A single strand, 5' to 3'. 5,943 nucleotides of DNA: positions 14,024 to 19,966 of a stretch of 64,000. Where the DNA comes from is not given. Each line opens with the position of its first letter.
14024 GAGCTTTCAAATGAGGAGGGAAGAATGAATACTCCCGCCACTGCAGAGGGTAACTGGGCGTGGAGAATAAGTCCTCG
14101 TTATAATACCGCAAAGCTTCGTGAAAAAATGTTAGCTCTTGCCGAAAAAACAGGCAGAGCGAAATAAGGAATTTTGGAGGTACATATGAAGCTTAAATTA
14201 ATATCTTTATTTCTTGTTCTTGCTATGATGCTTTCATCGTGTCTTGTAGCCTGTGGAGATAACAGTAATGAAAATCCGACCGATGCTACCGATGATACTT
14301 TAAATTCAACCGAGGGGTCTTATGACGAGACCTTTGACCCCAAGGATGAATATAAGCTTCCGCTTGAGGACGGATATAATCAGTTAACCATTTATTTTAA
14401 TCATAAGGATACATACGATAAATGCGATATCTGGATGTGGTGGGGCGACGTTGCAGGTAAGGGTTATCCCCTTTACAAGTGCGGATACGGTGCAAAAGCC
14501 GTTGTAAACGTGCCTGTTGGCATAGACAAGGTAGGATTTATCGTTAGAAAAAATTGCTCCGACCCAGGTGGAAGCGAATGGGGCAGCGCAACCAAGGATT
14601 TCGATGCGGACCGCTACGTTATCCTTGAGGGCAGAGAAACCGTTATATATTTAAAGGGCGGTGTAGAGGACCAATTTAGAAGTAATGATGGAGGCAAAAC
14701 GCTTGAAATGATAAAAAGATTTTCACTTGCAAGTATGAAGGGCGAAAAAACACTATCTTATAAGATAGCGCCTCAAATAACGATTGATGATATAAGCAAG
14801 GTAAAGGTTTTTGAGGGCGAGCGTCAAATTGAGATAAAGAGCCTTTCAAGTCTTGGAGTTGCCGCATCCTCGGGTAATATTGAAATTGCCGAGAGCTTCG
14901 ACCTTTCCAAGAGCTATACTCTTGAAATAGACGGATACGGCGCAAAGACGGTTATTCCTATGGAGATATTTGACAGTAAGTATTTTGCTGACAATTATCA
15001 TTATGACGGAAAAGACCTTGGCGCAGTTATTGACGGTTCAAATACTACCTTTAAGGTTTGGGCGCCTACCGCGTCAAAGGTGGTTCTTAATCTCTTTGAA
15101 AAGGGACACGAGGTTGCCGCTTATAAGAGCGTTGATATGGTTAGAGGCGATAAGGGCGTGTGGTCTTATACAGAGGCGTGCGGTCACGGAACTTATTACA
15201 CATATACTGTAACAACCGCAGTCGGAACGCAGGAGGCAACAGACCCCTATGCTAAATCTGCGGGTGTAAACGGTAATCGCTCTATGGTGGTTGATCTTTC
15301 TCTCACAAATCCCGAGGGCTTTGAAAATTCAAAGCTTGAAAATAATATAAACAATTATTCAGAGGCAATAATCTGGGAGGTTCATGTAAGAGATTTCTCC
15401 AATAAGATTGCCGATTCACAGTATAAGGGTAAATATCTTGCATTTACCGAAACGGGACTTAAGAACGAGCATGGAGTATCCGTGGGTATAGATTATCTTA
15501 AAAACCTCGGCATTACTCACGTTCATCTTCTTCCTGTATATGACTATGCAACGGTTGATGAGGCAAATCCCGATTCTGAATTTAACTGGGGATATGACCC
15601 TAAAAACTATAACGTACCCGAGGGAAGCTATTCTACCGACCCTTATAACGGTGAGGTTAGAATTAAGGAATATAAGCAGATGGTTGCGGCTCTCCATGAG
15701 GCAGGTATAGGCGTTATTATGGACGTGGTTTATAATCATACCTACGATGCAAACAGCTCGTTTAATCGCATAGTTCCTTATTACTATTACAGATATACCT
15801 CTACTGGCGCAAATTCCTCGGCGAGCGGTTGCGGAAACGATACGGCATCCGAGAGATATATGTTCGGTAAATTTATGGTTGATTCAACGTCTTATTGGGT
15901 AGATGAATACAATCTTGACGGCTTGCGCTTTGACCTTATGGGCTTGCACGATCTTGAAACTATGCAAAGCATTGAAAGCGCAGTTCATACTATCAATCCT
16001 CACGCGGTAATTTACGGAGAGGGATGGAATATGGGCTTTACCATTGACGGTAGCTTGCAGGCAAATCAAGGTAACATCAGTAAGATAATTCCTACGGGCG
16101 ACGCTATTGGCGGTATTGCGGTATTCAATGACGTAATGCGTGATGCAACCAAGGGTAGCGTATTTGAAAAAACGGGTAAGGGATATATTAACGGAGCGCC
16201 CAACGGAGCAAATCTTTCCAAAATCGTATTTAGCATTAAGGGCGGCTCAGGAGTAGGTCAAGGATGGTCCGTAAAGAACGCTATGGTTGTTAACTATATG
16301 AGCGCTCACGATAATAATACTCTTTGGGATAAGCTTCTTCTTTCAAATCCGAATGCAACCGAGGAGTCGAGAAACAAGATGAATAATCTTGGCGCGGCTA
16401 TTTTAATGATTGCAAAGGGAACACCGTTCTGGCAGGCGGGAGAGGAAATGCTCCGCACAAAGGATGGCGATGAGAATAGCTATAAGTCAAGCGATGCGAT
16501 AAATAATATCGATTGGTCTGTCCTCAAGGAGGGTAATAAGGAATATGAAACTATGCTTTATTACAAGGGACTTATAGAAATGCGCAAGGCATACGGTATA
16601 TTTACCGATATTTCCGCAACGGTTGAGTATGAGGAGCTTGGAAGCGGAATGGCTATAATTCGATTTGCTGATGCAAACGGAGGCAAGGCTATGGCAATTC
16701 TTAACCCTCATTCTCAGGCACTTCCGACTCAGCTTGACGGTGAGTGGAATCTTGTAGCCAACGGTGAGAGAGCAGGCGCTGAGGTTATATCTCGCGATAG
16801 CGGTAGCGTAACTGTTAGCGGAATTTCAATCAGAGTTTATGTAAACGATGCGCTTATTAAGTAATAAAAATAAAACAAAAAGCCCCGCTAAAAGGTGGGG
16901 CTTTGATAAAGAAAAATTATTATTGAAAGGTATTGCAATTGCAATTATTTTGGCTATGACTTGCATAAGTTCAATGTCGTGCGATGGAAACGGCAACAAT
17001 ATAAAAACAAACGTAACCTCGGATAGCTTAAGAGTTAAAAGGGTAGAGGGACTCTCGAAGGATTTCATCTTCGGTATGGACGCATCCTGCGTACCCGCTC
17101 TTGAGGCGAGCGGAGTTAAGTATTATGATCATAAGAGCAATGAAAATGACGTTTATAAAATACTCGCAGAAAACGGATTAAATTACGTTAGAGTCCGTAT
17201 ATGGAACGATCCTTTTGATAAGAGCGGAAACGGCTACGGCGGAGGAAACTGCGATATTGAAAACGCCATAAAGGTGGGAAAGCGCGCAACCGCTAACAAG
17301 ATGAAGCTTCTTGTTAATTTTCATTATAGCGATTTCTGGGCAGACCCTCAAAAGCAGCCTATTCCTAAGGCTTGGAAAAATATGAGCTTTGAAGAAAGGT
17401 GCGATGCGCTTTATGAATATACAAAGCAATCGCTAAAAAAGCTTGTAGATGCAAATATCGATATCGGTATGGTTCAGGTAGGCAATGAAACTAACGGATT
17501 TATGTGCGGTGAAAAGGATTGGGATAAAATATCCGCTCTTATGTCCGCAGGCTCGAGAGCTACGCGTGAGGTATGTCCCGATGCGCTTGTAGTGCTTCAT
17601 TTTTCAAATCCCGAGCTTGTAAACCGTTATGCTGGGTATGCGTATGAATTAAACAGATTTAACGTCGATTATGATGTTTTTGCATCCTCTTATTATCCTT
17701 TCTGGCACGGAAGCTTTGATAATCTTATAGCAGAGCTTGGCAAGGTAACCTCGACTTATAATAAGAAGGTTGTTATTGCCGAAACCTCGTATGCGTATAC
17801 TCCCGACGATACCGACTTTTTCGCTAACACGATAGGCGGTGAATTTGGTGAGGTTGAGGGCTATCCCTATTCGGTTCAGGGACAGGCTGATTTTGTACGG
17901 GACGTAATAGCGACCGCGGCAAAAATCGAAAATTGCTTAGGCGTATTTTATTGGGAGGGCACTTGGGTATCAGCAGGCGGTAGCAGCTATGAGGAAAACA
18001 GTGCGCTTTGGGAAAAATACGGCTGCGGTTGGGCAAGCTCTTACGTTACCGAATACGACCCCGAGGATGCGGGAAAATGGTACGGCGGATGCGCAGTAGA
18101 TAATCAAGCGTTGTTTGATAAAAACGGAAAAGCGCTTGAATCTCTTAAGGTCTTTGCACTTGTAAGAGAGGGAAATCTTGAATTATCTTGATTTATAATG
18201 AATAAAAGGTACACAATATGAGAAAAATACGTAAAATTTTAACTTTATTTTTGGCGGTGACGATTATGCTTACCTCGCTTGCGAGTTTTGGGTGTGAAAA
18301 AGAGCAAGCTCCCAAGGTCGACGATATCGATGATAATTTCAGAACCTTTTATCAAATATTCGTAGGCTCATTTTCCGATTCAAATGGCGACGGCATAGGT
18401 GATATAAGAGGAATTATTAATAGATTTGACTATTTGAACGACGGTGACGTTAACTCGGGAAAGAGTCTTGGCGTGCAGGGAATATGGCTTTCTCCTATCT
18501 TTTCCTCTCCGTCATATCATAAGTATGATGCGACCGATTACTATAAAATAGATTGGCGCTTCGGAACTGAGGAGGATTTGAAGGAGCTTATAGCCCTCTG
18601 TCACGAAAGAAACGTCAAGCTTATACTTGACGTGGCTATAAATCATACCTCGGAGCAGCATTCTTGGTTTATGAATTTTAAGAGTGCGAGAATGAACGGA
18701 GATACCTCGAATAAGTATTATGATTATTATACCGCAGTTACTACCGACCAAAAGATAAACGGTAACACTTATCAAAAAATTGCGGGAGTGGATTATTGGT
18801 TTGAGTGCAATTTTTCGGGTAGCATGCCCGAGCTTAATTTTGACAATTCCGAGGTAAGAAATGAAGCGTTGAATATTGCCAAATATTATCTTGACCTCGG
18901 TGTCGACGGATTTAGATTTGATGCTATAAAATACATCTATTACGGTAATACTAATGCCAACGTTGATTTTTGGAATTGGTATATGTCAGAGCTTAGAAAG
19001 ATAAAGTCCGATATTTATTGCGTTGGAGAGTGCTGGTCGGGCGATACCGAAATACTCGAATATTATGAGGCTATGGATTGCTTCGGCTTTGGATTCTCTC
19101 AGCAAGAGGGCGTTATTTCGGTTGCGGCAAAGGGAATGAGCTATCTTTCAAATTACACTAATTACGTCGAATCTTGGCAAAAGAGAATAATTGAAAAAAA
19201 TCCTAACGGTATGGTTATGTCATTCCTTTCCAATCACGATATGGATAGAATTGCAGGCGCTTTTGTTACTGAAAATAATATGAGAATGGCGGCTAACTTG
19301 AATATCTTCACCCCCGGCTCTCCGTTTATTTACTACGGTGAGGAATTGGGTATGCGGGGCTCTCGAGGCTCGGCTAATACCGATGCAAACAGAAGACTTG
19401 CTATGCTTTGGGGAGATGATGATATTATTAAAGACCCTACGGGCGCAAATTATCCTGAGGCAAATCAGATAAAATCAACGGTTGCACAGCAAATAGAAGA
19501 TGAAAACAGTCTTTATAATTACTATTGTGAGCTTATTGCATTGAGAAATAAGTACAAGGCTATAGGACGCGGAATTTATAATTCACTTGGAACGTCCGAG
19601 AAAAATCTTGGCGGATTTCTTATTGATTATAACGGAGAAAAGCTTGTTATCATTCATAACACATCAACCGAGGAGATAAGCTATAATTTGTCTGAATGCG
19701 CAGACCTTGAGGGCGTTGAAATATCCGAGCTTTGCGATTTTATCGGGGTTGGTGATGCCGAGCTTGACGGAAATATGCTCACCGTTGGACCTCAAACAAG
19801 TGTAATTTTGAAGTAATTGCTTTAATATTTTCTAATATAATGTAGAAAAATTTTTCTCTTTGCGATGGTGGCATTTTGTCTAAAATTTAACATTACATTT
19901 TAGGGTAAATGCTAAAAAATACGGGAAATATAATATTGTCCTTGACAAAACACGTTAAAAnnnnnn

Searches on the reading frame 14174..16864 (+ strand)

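Call 5: search_protein_families(library=pfam, proteins=[window:14174-16864:+])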
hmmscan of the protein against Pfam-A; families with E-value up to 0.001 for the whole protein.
window:14174-16864:+ (896 aa): 3 families
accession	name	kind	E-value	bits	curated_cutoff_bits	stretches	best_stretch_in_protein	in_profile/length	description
PF00128.31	Alpha-amylase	-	1.2e-13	51.6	22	1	433-533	19-102/446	Alpha amylase, catalytic domain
PF02922.24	CBM_48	-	1.6e-11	44.8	22.4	1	282-360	2-83/83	Carbohydrate-binding module 48 (Isoamylase N-terminal domain)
PF03714.20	PUD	-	7.1e-05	24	25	1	71-165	2-93/97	Bacterial pullanase-associated domain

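Call 73: search_protein_families(library=ncbifam, proteins=[window:14174-16864:+], max_evalue=1e-10)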
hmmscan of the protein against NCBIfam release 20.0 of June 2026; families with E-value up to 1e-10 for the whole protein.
window:14174-16864:+ (896 aa): 13 families
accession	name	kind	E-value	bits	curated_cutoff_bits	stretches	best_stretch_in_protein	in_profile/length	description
TIGR02104.1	pulA_typeI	equivalog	2.5e-190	633.6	504.5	1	271-868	2-602/605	type I pullulanase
TIGR02103.1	pullul_strch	subfamily_domain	2.3e-120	403.2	697.6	3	469-672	377-584/900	pullulanase-type alpha-1,6-glucosidase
TIGR02102.1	pullulan_Gpos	equivalog_domain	5.2e-84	282.8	1042.25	1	73-763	117-814/1113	pullulanase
TIGR02100.1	glgX_debranch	equivalog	2.3e-50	171.4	640.9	1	390-589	147-343/688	glycogen debranching protein GlgX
NF002983.0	PRK03705.1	equivalog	2.8e-32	111.6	901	1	392-589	145-338/658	glycogen debranching protein GlgX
TIGR02402.1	trehalose_TreZ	equivalog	3.2e-28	98.3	538.8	1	292-595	2-254/545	malto-oligosyltrehalose trehalohydrolase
NF008967.0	PRK12313.1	equivalog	1.3e-27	96.4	577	1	264-587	13-309/633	1,4-alpha-glucan branching protein GlgB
NF003811.1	PRK05402.1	equivalog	3.9e-23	81.8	741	1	282-587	22-301/619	1,4-alpha-glucan branching protein GlgB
NF011082.0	PRK14510.1-1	equivalog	7.7e-22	76.5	2511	1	394-589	152-342/1410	bifunctional glycogen debranching protein GlgX/4-alpha-glucanotransferase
TIGR01515.1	branching_enzym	equivalog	1.4e-17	63.5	463.95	1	287-588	26-291/607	1,4-alpha-glucan branching enzyme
NF011294.0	PRK14706.1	equivalog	2.5e-15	55.8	1284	1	291-588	43-310/642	1,4-alpha-glucan branching enzyme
NF009221.0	PRK12568.1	equivalog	7.2e-12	44.2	1270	1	290-588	154-424/745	1,4-alpha-glucan branching enzyme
NF011293.0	PRK14705.1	equivalog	1.8e-11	42.4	2376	1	286-588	637-905/1224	1,4-alpha-glucan branching enzyme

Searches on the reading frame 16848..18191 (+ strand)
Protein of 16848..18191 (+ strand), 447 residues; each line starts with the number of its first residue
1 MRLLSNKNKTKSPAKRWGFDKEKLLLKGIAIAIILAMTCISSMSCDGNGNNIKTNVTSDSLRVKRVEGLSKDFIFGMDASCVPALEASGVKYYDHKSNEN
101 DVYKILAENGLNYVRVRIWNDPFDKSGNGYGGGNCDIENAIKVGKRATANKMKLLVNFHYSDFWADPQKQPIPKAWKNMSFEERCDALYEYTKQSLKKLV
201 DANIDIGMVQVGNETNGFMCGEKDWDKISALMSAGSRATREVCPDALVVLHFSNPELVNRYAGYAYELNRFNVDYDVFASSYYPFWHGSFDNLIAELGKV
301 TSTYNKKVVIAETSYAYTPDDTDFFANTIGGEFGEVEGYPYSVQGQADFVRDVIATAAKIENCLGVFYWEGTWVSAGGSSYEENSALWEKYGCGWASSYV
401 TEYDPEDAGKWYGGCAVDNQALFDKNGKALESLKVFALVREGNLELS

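Call 5: search_protein_families(library=pfam, proteins=[window:16848-18191:+])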
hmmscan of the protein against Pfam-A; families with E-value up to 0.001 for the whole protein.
window:16848-18191:+ (447 aa): 2 families
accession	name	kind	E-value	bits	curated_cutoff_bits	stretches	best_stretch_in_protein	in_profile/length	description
PF07745.19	Glyco_hydro_53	-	4.5e-118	394.6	24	1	74-436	1-340/340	Glycosyl hydrolase family 53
PF00150.24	Cellulase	-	6.1e-05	23.1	23.5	1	90-251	15-166/272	Cellulase (glycosyl hydrolase family 5)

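Call 73: search_protein_families(library=ncbifam, proteins=[window:16848-18191:+], max_evalue=1e-10)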
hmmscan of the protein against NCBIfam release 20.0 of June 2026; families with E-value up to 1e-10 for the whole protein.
window:16848-18191:+ (447 aa): 0 families

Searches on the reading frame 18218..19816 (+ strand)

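Call 5: search_protein_families(library=pfam, proteins=[window:18218-19816:+])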
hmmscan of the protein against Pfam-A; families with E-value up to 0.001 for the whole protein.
window:18218-19816:+ (532 aa): 2 families
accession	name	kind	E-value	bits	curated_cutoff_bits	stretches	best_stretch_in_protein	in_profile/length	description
PF00128.31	Alpha-amylase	-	8.7e-77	259.7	22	1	46-451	1-445/446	Alpha amylase, catalytic domain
PF18952.6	DUF5696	-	0.00046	19.3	25.6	1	105-178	300-374/612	Family of unknown function (DUF5696)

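Call 73: search_protein_families(library=ncbifam, proteins=[window:18218-19816:+], max_evalue=1e-10)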
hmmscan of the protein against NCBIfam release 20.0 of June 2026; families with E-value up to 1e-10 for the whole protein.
window:18218-19816:+ (532 aa): 20 families
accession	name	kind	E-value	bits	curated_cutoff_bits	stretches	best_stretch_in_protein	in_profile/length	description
TIGR02403.1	trehalose_treC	equivalog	9.4e-62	209.4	799.05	1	43-242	6-200/544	alpha,alpha-phosphotrehalase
TIGR02456.1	treS_nterm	equivalog_domain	3.5e-61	207.3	678.35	2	43-246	7-208/539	maltose alpha-D-glucosyltransferase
NF051899.1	BetGalacBglAAgro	equivalog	5.7e-54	183.4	900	1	44-242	8-204/537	beta-galactosidase BglA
NF041090.1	Cyc-maltodext_AglB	equivalog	7e-53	180.1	540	1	61-401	62-349/470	cyclomaltodextrinase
NF008183.0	PRK10933.1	subfamily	7.3e-49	166.9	535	1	44-240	13-205/551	alpha,alpha-phosphotrehalase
NF008051.0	PRK10785.1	equivalog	3e-44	151.2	568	1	61-384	176-491/607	maltodextrin glucosidase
NF006970.0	PRK09441.1-3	equivalog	7.4e-24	84.2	516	1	81-373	67-353/466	alpha-amylase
NF041321.1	Alpha-amyl_MalA_Halo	equivalog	9.3e-24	83.8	875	1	43-389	261-565/666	alpha-amylase MalA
NF007060.0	PRK09505.2-5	equivalog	3.9e-19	68.1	790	0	61-144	232-322/690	alpha-amylase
NF007051.0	PRK09505.1-1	equivalog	5.5e-18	64.3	864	0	61-145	236-327/686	alpha-amylase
NF011083.0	PRK14510.1-2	equivalog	6e-18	63.8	1322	1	62-283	221-422/1186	bifunctional glycogen debranching protein GlgX/4-alpha-glucanotransferase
NF007059.0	PRK09505.2-4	equivalog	6.9e-18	64.3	865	0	61-145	226-317/683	alpha-amylase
TIGR02402.1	trehalose_TreZ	equivalog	9e-17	60.6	538.8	0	44-144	97-186/545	malto-oligosyltrehalose trehalohydrolase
NF007052.0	PRK09505.1-2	equivalog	9.9e-17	60.3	749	0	61-145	226-317/677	alpha-amylase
NF006969.0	PRK09441.1-2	equivalog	2.7e-16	59.5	382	0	204-382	200-373/483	alpha-amylase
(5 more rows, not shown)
